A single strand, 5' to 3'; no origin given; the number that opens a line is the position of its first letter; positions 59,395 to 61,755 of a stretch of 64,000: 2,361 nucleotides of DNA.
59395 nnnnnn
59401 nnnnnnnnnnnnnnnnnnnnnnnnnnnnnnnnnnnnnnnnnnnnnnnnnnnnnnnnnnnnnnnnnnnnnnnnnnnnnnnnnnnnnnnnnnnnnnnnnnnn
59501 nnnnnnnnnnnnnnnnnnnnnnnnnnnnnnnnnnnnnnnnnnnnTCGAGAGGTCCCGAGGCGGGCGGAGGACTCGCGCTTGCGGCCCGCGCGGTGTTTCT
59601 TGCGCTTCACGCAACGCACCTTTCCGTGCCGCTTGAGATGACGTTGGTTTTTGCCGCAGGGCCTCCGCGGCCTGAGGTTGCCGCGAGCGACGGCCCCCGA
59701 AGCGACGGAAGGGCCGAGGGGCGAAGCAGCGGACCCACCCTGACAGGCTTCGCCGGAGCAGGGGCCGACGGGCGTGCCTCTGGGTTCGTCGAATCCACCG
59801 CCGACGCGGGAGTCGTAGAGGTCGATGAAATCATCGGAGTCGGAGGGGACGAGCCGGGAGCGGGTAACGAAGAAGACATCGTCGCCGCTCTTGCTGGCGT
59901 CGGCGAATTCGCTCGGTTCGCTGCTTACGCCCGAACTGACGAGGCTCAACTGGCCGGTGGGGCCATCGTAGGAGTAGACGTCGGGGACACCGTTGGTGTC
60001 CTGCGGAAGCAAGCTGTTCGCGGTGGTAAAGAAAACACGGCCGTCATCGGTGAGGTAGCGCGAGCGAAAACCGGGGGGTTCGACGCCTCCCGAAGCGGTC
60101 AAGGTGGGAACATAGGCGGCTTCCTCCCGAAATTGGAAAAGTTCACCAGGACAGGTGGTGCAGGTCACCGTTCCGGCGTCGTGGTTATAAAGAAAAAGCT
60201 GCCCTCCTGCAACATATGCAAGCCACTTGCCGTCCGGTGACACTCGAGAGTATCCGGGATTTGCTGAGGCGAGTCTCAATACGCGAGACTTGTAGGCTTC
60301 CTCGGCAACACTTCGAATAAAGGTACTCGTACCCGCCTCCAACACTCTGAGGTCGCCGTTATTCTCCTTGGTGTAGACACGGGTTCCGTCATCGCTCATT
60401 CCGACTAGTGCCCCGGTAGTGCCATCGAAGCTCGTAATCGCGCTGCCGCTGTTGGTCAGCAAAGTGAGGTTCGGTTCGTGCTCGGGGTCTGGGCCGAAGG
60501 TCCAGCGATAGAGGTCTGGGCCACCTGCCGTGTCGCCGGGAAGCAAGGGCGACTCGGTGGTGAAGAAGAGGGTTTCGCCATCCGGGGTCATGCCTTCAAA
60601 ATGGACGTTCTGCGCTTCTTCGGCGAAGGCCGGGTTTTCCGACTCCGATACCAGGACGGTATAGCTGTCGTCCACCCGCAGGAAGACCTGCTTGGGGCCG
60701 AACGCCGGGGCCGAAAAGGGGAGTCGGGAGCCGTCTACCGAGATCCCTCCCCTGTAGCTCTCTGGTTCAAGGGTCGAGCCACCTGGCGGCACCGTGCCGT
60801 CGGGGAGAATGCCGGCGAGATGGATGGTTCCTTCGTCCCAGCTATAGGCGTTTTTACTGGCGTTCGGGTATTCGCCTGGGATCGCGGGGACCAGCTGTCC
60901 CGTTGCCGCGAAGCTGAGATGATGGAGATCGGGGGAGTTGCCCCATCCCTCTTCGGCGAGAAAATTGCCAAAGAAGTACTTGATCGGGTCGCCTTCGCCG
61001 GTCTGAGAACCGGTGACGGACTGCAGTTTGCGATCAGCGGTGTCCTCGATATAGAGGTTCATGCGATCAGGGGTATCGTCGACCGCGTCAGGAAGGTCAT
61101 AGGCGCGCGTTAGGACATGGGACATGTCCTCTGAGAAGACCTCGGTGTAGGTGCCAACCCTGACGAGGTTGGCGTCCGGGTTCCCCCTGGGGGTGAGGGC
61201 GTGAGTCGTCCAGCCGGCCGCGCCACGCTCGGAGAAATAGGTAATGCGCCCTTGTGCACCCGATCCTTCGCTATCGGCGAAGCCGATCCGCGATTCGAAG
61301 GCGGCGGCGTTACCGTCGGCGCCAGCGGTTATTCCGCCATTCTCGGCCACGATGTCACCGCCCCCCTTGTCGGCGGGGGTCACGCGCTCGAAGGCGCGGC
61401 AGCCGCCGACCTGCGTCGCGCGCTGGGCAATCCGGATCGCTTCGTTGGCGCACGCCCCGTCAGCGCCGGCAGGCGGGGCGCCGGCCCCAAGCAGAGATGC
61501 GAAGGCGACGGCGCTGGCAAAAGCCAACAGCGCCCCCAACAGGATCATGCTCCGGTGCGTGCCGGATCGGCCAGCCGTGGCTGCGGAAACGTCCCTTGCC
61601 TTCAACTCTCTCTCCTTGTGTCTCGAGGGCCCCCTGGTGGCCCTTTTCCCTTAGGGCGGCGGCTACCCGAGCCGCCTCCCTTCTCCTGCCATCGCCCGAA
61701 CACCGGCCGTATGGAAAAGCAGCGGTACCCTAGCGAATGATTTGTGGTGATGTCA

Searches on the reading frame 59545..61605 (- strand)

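Call 14: search_protein_families(library=pfam, proteins=[window:59545-61605:-], max_evalue=0.001)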
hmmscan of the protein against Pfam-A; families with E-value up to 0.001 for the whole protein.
window:59545-61605:- (687 aa): 1 family
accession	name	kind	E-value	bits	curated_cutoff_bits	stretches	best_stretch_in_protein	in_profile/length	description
PF07676.18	PD40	-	3.8e-05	24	20.9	0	454-467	15-28/38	WD40-like Beta Propeller Repeat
